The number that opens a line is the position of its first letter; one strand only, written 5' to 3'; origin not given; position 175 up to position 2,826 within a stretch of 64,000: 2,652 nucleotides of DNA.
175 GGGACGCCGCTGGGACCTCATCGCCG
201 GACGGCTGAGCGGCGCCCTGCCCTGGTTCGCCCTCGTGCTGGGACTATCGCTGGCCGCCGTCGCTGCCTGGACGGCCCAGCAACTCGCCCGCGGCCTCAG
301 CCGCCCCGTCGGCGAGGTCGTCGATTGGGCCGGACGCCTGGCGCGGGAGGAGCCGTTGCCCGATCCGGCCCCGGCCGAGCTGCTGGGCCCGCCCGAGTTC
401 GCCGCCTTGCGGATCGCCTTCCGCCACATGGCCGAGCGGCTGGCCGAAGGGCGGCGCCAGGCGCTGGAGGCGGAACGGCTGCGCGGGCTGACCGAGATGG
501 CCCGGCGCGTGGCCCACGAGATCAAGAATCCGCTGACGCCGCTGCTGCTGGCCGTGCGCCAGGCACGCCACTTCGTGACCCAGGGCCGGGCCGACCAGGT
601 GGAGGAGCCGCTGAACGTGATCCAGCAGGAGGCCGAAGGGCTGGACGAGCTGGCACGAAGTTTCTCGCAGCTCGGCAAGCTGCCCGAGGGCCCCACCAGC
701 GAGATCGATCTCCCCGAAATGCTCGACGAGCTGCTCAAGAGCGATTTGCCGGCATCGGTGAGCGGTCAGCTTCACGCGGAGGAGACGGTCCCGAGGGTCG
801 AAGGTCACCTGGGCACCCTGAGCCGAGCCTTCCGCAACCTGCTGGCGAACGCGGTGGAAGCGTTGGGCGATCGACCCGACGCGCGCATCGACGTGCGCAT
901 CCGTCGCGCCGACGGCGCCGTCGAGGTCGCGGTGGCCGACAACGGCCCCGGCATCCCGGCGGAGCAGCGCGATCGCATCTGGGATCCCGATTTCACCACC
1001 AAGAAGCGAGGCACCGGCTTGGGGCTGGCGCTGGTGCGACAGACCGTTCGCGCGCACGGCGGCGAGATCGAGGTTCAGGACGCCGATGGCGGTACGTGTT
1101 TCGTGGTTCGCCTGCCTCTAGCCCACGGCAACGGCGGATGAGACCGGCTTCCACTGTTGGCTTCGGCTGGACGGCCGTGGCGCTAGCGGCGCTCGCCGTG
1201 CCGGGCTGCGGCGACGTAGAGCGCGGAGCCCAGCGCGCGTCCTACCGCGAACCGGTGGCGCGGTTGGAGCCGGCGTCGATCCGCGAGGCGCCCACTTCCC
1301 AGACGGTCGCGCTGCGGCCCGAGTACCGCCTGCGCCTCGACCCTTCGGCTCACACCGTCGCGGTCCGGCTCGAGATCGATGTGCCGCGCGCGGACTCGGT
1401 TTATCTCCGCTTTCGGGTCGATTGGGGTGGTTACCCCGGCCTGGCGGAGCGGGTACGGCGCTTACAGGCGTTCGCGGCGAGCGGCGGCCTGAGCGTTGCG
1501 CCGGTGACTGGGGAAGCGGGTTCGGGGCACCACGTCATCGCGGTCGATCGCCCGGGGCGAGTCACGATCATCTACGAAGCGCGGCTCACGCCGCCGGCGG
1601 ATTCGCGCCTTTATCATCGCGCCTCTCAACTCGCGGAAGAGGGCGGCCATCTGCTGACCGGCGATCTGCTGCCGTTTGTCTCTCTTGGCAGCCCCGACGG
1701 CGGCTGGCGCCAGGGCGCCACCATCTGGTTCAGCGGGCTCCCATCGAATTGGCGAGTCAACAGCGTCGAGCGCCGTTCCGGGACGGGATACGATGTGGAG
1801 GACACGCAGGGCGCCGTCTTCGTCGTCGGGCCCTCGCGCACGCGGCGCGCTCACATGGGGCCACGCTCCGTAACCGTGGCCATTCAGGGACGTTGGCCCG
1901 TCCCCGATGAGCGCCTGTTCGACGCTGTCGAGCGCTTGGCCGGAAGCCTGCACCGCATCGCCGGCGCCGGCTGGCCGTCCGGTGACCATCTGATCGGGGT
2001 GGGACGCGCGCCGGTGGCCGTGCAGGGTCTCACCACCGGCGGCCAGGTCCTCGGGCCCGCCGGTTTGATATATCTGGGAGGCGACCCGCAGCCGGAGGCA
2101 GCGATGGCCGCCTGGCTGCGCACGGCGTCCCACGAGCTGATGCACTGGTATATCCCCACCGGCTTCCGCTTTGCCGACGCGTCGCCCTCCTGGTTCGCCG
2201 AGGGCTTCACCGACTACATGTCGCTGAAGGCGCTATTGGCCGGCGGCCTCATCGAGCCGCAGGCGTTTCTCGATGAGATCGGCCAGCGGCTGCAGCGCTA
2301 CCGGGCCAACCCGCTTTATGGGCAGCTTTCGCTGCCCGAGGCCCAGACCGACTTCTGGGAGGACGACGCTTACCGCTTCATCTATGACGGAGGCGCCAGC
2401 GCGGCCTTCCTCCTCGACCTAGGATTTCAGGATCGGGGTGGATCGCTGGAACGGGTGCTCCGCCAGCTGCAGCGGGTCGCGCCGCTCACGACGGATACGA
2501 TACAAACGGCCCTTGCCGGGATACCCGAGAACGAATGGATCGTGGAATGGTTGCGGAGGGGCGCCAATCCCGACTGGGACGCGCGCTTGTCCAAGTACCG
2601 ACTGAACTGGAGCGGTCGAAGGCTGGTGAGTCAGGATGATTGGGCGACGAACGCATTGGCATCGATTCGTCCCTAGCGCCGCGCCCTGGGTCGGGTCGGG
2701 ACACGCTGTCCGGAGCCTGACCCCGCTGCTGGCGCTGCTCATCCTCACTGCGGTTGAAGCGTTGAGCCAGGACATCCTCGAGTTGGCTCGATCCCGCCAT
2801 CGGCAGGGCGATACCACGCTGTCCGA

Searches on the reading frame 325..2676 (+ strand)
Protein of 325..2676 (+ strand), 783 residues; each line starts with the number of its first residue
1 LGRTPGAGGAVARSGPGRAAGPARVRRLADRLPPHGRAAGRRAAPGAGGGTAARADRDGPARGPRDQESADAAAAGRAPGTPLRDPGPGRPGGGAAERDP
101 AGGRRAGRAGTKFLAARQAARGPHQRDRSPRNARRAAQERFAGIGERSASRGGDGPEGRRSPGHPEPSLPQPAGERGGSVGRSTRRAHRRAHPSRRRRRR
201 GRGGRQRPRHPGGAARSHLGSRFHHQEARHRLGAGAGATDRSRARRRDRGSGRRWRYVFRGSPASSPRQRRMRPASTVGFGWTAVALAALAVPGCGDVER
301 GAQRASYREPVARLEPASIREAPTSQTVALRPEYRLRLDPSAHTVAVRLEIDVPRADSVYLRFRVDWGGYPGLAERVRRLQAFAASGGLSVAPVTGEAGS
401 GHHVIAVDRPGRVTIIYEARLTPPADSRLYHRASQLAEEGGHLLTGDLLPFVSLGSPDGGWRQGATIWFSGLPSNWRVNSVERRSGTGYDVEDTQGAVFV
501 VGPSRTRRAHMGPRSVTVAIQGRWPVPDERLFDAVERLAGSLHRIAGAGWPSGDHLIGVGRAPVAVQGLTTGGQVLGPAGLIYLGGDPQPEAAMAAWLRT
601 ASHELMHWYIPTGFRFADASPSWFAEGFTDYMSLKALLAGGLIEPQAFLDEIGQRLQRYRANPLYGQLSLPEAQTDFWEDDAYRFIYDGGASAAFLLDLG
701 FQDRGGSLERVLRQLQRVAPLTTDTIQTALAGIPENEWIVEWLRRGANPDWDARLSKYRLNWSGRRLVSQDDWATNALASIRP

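Call 49: search_protein_families(library=pfam, proteins=[window:325-2676:+], max_evalue=0.0001)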
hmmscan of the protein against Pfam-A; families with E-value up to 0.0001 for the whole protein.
window:325-2676:+ (783 aa): 1 family
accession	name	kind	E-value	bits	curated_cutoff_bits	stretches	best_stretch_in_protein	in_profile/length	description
PF05299.18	Peptidase_M61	-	7.3e-07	30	22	1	620-680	36-96/118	M61 glycyl aminopeptidase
